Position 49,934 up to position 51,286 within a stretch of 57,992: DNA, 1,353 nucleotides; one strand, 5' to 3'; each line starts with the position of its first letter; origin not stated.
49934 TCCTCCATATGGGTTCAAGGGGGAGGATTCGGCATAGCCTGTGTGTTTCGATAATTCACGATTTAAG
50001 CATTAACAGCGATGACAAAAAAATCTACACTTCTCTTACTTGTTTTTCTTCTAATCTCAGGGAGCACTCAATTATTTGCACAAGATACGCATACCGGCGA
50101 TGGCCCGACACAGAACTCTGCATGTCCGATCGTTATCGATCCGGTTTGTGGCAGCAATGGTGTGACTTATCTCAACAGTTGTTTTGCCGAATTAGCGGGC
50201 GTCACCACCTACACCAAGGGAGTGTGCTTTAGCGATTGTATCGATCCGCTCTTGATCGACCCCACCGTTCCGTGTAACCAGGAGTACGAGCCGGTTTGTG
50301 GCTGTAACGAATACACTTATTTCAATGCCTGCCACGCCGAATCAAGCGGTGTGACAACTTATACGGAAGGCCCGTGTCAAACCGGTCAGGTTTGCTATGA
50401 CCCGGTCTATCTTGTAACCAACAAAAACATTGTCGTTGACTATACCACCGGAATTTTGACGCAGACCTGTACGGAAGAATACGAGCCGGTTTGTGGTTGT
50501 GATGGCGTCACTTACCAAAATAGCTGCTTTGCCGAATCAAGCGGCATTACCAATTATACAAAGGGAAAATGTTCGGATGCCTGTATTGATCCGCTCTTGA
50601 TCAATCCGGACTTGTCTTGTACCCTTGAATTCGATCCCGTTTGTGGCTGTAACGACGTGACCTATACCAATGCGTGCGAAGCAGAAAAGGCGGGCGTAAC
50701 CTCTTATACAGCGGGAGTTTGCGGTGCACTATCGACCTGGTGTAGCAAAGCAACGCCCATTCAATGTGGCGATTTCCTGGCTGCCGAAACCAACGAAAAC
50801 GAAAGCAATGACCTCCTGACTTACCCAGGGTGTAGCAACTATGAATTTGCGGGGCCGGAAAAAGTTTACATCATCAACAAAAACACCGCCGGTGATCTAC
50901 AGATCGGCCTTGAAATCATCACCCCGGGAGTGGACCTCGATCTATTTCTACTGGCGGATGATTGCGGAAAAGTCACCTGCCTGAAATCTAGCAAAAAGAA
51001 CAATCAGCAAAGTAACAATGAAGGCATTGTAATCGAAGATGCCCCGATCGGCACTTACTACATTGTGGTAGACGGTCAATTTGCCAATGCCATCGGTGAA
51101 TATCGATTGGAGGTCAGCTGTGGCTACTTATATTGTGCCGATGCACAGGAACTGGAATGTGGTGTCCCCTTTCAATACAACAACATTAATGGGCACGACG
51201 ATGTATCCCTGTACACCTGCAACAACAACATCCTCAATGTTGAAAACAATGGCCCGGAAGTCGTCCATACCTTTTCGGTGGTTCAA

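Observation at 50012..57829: Mega-adhesin that combines four N-terminal Kazal-type inhibitor-like domains with an SprB-repeat array and a T9SS tail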

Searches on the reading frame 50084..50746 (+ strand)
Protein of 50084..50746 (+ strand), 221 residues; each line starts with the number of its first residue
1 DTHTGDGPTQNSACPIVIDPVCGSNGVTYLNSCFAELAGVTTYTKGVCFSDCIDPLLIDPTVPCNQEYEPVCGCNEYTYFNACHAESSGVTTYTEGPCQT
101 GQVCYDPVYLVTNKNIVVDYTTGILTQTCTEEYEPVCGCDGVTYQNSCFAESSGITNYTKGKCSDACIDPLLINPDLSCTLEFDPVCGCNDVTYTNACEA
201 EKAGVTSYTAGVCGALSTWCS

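Call 23: search_solved_structures(query=window:50084-50746:+, max_evalue=1, show_alignments=3)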
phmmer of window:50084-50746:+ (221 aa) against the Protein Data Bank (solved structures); distinct sequences matched with E-value up to 1: 53.
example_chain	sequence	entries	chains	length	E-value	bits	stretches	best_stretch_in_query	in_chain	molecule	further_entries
1yu6_C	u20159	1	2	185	1.7e-09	41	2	125-205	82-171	Ovomucoid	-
1an1_I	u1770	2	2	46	2.6e-07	33.8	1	12-50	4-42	TRYPTASE INHIBITOR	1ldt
2kmo_A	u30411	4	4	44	3.6e-07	33.4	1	12-49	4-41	Leech-derived tryptase inhibitor C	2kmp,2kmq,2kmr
3qtl_D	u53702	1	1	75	6.5e-07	32.5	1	126-150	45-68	Kazal-type serine protease inhibitor SPI-1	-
1tbq_R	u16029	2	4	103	1.8e-06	31.1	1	12-100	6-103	RHODNIIN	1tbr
2m5x_A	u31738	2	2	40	7.3e-06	29.1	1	128-163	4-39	Silk protease inhibitor 2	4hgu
1y1b_A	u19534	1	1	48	3.5e-05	26.9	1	128-150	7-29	Elastase inhibitor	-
1y1c_A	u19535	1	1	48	5.6e-05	26.2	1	128-150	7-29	Elastase inhibitor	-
2n71_A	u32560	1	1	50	0.00016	24.8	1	127-149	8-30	Protease inhibitor 2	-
3pis_D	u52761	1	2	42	0.00021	24.3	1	128-155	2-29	Kazal-type serine protease inhibitor SPI-1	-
1tgs_I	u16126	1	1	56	0.00046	23.2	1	12-149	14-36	PANCREATIC SECRETORY TRYPSIN INHIBITOR (KAZAL TYPE)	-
1cgi_I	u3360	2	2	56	0.00088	22.3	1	128-149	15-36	PANCREATIC SECRETORY TRYPSIN INHIBITOR (KAZAL TYPE) VARIANT 3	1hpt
1pce_A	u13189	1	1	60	0.0011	22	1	127-150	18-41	PEC-60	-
1sge_I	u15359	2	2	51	0.0012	21.9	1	128-149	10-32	Ovomucoid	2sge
1cgj_I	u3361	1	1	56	0.0013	21.7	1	128-149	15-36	PANCREATIC SECRETORY TRYPSIN INHIBITOR (KAZAL TYPE) VARIANT 4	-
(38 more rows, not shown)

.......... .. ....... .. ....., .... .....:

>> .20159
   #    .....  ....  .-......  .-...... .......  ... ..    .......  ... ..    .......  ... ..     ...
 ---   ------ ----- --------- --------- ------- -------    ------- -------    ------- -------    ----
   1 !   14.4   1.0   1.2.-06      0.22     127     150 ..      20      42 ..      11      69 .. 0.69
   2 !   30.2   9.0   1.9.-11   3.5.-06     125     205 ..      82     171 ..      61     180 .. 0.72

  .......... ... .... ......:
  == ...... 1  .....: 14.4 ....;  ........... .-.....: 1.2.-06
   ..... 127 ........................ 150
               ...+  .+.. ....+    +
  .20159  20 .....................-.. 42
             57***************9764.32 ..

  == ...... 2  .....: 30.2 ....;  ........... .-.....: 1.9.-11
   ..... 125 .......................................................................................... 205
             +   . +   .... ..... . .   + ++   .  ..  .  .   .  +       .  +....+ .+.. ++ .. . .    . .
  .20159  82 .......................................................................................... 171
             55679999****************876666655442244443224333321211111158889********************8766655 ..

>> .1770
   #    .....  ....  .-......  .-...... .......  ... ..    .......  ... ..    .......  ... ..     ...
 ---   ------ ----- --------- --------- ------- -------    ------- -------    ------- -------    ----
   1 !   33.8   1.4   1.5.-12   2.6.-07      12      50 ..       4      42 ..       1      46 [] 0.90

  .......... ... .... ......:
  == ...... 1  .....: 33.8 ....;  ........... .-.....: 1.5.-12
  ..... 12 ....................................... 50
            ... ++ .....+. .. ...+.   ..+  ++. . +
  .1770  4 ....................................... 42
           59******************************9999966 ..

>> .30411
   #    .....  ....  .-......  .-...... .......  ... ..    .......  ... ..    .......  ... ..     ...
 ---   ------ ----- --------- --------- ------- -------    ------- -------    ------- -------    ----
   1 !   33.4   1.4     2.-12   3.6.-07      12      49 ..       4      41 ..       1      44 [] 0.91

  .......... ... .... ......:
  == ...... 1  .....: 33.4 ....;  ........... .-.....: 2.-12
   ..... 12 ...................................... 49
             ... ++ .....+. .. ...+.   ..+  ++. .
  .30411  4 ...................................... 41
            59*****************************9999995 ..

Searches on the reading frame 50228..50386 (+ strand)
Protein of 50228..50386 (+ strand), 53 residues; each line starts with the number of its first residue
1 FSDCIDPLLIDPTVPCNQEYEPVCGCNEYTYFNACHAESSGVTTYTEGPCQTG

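Call 8: search_protein_families(library=pfam, proteins=[window:50228-50386:+], max_evalue=1)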
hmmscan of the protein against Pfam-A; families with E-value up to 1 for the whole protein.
window:50228-50386:+ (53 aa): 2 families
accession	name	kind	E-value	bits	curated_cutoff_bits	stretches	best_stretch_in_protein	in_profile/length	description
PF07648.20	Kazal_2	-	4.3e-05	24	22.8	1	16-50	6-48/48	Kazal-type serine protease inhibitor domain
PF00050.26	Kazal_1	-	0.00017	22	21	1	15-36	7-29/49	Kazal-type serine protease inhibitor domain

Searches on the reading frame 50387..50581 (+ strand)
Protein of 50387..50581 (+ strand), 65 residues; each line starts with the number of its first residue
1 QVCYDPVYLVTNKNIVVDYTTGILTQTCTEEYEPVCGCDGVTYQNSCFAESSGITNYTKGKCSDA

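Call 8: search_protein_families(library=pfam, proteins=[window:50387-50581:+], max_evalue=1)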
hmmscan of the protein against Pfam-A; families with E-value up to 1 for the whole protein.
window:50387-50581:+ (65 aa): 2 families
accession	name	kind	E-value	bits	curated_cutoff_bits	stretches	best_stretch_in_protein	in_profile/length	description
PF00050.26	Kazal_1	-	2.3e-08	34.3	21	1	22-48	7-29/49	Kazal-type serine protease inhibitor domain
PF07648.20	Kazal_2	-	1.3e-05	25.7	22.8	1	26-53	4-38/48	Kazal-type serine protease inhibitor domain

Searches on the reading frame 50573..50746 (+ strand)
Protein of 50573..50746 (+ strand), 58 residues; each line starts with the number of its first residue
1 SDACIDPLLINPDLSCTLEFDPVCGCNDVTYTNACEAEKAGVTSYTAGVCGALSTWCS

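Call 8: search_protein_families(library=pfam, proteins=[window:50573-50746:+], max_evalue=1)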
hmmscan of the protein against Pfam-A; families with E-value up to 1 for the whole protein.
window:50573-50746:+ (58 aa): 2 families
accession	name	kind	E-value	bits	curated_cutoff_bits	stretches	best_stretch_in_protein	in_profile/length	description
PF00050.26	Kazal_1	-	1.1e-05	25.7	21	1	15-35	8-28/49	Kazal-type serine protease inhibitor domain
PF07648.20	Kazal_2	-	2.6e-05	24.7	22.8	1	15-41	5-32/48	Kazal-type serine protease inhibitor domain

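Call 34: search_solved_structures(query=A2, max_evalue=0.01, show_alignments=3)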
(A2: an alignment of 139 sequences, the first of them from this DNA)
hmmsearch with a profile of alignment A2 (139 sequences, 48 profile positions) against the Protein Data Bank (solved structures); distinct sequences matched with E-value up to 0.01: 61 (the best 60 are shown).
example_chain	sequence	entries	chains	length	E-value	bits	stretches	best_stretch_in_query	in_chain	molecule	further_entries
8s9p_A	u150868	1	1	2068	9.7e-25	89.7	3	11-35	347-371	Agrin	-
1yu6_C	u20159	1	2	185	1.2e-12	51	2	10-33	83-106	Ovomucoid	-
2kmo_A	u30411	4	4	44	1.2e-10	44.6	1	11-48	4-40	Leech-derived tryptase inhibitor C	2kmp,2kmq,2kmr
1an1_I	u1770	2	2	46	1.4e-10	44.4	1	11-48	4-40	TRYPTASE INHIBITOR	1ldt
1tbq_R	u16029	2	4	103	7.2e-10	42.1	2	11-33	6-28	RHODNIIN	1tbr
2m5x_A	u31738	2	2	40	2.4e-09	40.4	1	11-48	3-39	Silk protease inhibitor 2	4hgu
3qtl_D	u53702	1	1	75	4.6e-09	39.5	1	12-41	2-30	Kazal-type serine protease inhibitor SPI-1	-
8tzp_C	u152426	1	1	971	2.5e-08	37.2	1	11-42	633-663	Reversion-inducing cysteine-rich protein with Kazal motifs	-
1pce_A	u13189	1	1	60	1.6e-07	34.6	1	7-48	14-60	PEC-60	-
1tgs_I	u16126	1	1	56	4.4e-07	33.2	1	10-33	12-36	PANCREATIC SECRETORY TRYPSIN INHIBITOR (KAZAL TYPE)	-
1y1c_A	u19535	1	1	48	6.4e-07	32.7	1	10-33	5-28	Elastase inhibitor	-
1y1b_A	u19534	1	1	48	1.2e-06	31.8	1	11-33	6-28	Elastase inhibitor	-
3pis_D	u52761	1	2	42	1.3e-06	31.7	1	12-41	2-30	Kazal-type serine protease inhibitor SPI-1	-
2n71_A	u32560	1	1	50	1.6e-06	31.4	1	10-33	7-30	Protease inhibitor 2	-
1ovo_A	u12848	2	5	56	2.3e-06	30.9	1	9-33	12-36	OVOMUCOID THIRD DOMAIN | OVOMUCOID THIRD DOMAIN CLEAVED RDI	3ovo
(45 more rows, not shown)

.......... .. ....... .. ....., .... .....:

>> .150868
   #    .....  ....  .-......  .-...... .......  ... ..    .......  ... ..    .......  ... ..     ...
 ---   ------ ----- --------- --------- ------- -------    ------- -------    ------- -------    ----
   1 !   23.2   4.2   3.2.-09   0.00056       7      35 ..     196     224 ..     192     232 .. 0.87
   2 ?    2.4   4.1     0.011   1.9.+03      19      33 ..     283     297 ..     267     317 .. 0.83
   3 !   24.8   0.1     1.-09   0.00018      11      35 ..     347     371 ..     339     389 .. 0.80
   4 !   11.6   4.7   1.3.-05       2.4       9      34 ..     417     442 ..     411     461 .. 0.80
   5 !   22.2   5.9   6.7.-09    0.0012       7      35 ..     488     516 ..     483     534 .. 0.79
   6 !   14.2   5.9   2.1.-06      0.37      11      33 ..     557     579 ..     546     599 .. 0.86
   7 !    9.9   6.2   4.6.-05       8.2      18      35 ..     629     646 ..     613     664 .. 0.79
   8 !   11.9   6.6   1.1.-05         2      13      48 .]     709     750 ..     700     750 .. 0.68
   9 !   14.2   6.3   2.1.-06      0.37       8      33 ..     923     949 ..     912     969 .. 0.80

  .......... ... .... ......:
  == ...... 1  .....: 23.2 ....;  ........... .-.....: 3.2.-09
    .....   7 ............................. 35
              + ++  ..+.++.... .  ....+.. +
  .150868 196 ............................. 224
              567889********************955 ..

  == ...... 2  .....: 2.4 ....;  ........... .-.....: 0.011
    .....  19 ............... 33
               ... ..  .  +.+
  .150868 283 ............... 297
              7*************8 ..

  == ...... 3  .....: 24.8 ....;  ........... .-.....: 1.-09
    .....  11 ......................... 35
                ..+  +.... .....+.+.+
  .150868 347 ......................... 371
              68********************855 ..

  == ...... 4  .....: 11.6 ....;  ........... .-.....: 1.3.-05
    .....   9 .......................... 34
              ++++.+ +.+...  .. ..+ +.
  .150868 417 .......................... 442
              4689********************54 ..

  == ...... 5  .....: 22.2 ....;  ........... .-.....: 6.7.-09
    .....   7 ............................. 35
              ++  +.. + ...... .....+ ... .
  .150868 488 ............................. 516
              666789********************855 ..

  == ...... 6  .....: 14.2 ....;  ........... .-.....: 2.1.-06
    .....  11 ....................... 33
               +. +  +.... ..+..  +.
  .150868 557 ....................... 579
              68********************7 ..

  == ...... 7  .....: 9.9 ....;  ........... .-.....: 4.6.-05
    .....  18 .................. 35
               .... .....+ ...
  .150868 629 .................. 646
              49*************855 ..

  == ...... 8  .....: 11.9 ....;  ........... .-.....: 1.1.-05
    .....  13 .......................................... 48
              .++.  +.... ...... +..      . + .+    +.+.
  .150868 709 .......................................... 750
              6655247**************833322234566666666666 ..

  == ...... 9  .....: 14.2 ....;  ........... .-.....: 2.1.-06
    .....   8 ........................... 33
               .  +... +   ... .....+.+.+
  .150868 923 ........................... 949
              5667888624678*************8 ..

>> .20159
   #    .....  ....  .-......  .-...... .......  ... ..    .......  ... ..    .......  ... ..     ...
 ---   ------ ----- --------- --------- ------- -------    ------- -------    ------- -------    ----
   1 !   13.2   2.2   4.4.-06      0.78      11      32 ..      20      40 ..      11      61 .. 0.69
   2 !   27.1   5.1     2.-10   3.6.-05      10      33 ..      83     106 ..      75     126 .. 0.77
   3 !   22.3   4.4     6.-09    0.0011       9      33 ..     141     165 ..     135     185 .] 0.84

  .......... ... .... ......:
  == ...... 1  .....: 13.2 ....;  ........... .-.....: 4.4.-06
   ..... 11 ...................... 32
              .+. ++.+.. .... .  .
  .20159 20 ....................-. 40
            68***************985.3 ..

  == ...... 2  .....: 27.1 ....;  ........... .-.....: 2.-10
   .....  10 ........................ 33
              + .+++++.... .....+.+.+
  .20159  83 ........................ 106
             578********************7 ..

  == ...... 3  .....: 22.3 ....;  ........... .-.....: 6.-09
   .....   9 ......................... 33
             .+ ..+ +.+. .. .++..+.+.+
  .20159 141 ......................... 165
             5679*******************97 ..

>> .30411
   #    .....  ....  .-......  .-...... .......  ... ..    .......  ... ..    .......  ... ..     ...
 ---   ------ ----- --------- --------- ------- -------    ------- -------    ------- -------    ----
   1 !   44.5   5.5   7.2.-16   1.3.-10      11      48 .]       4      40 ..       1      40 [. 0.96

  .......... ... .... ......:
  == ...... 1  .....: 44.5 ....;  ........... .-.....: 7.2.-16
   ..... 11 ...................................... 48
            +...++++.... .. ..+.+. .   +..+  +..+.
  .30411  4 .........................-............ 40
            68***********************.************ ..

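Call 40: predict_structure(alignment_id=A2)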
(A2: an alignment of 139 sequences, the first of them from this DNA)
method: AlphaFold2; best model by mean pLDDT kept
length: 50 residues; sequences in the alignment: 139
mean_pLDDT: 96.7   pTM: 0.79
mean pLDDT of the five models: 96.7, 96.7, 96.5, 96.3, 95.8
residues with pLDDT >= 90: 48; 70-90: 1; 50-70: 1; < 50: 0
segments of 3 or more residues with pLDDT < 50: none
pLDDT, mean of each block of 10 residues (from residue 1): 97 98 98 98 92
secondary structure, 60 per line:
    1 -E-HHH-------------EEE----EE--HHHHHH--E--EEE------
elements in order: E20-22 H31-36 E42-44

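Call 43: fold_search(model_id=the predicted structure, library=pdb)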
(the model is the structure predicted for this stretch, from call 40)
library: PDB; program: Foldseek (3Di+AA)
matches with E <= 10: 93; with E <= 0.001: 0
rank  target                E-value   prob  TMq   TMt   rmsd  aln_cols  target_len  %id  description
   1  1ppf_I                7.2e-02  0.98  0.58  0.52   2.8        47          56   32  X-RAY CRYSTAL STRUCTURE OF THE COMPLEX OF HUMAN LEUKOCYTE ELASTASE (PMN ELASTASE) AND THE THIRD DOMAIN OF THE TURKEY O (released 1994-01-31)
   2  1ovo_A                8.3e-02  0.99  0.64  0.58   2.2        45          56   31  CRYSTALLOGRAPHIC REFINEMENT OF JAPANESE QUAIL OVOMUCOID, A KAZAL-TYPE INHIBITOR, AND MODEL BUILDING STUDIES OF COMPLEX (released 1982-05-26)
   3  4hgu                  1.0e-01  1.00  0.65  0.80   0.9        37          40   46  Crystal Structure of Galleria mellonella Silk Protease Inhibitor 2 (released 2013-10-09)
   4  1hja_I                1.0e-01  0.99  0.64  0.63   2.2        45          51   33  LYS 18 VARIANT OF TURKEY OVOMUCOID INHIBITOR THIRD DOMAIN COMPLEXED WITH ALPHA-CHYMOTRYPSIN (released 1998-01-14)
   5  1an1_I                1.2e-01  1.00  0.67  0.83   1.0        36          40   39  LEECH-DERIVED TRYPTASE INHIBITOR/TRYPSIN COMPLEX (released 1998-07-01)
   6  1ldt_L                1.2e-01  1.00  0.66  0.71   1.1        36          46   39  COMPLEX OF LEECH-DERIVED TRYPTASE INHIBITOR WITH PORCINE TRYPSIN (released 1998-05-20)
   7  2ovo                  1.2e-01  0.96  0.61  0.55   4.2        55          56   25  THE CRYSTAL AND MOLECULAR STRUCTURE OF THE THIRD DOMAIN OF SILVER PHEASANT OVOMUCOID (OMSVP3) (released 1985-11-08)
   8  2kmo_MODEL_1_A        1.3e-01  0.99  0.68  0.77   1.8        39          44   36  Solution structure of native Leech-derived tryptase inhibitor, LDTI (released 2009-11-10)
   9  1sgq_I                1.3e-01  0.98  0.61  0.60   2.6        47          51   30  GLY 18 VARIANT OF TURKEY OVOMUCOID INHIBITOR THIRD DOMAIN COMPLEXED WITH STREPTOMYCES GRISEUS PROTEINASE B (released 1995-10-15)
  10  2f3c_I                1.5e-01  0.97  0.62  0.66   2.5        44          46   30  Crystal structure of infestin 1, a Kazal-type serineprotease inhibitor, in complex with trypsin (released 2006-12-05)
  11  2gkt                  1.6e-01  0.98  0.64  0.63   2.3        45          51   36  Crystal structure of the P14'-Ala32 variant of the N-terminally truncated OMTKY3-del(1-5) (released 2007-02-13)
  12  1sgd_I                1.6e-01  0.97  0.60  0.59   2.6        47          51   30  ASP 18 VARIANT OF TURKEY OVOMUCOID INHIBITOR THIRD DOMAIN COMPLEXED WITH STREPTOMYCES GRISEUS PROTEINASE B AT PH 6.5 (released 2003-08-26)
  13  1ds3                  1.7e-01  0.98  0.64  0.63   2.3        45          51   31  CRYSTAL STRUCTURE OF OMTKY3-CH2-ASP19I (released 2001-01-31)
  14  1cho_I                1.7e-01  0.98  0.65  0.61   2.1        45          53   36  CRYSTAL AND MOLECULAR STRUCTURES OF THE COMPLEX OF ALPHA-*CHYMOTRYPSIN WITH ITS INHIBITOR TURKEY OVOMUCOID THIRD DOMAI (released 1988-07-16)
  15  1ct4_I                1.7e-01  0.97  0.64  0.63   2.3        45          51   33  CRYSTAL STRUCTURE OF THE OMTKY3 P1 VARIANT OMTKY3-VAL18I IN COMPLEX WITH SGPB (released 2000-01-12)
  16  1cso_I                1.7e-01  0.84  0.52  0.51   4.1        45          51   33  CRYSTAL STRUCTURE OF THE OMTKY3 P1 VARIANT OMTKY3-ILE18I IN COMPLEX WITH SGPB (released 2000-01-12)
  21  1ct0_I                2.2e-01  0.97  0.64  0.63   2.2        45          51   33  CRYSTAL STRUCTURE OF THE OMTKY3 P1 VARIANT OMTKY3-SER18I IN COMPLEX WITH SGPB (released 2000-01-12)
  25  1ct2_I                2.6e-01  0.77  0.52  0.51   4.1        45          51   33  CRYSTAL STRUCTURE OF THE OMTKY3 P1 VARIANT OMTKY3-THR18I IN COMPLEX WITH SGPB (released 2000-01-12)
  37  2nu0_I                3.4e-01  0.69  0.52  0.51   4.1        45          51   33  Molecular structures of the complexes of SGPB with OMTKY3 aromatic P1 variants Trp18I, His18I, Phe18I, and Tyr18I (released 2006-11-21)
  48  2nu1_I                4.8e-01  0.85  0.60  0.59   2.6        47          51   30  Molecular structures of the complexes of SGPB with OMTKY3 aromatic P1 variants Trp18I, His18I, Phe18I and Tyr18I (released 2006-11-21)
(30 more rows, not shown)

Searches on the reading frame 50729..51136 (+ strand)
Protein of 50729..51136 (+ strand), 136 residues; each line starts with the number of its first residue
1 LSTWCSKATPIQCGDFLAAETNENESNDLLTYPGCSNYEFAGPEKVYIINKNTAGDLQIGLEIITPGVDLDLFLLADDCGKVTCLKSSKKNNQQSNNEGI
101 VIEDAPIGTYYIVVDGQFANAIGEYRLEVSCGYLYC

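Call 8: search_protein_families(library=pfam, proteins=[window:50729-51136:+], max_evalue=1)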
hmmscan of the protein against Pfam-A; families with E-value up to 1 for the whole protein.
window:50729-51136:+ (136 aa): 2 families
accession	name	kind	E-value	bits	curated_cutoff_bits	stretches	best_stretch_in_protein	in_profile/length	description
PF04151.21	PPC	-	0.0016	19.7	25.9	1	54-116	11-70/70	Bacterial pre-peptidase C-terminal domain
PF04181.18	RPAP2_Rtr1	-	0.89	10.3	33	0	76-96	18-38/75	Rtr1/RPAP2 family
